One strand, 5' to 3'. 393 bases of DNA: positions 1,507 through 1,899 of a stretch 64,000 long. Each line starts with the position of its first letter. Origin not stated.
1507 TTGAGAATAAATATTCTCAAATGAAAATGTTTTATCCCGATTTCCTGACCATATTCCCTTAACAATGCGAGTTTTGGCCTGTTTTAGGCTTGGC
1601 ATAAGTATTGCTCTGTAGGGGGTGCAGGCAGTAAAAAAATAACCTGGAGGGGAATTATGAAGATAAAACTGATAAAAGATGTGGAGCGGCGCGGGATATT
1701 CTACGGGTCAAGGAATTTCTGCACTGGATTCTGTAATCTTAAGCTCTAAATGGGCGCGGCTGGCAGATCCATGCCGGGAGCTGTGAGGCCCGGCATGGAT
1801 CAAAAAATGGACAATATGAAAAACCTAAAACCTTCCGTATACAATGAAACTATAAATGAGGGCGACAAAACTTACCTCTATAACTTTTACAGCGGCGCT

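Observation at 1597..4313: Sigma-54-driven RiPP-like cassette: 30-aa Cys peptide + RRE-like radical SAM/SPASM enzyme + MFS transporter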

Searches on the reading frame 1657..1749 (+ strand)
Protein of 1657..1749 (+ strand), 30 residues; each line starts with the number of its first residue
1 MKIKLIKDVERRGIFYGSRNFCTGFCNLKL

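Call 3: search_protein_families(library=ncbifam, proteins=[window:1657-1749:+], max_evalue=0.01)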
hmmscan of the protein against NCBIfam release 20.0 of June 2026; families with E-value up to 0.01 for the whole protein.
window:1657-1749:+ (30 aa): 0 families

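Call 4: search_protein_families(library=pfam, proteins=[window:1657-1749:+], max_evalue=0.01)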
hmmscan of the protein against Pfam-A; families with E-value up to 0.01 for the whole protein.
window:1657-1749:+ (30 aa): 0 families
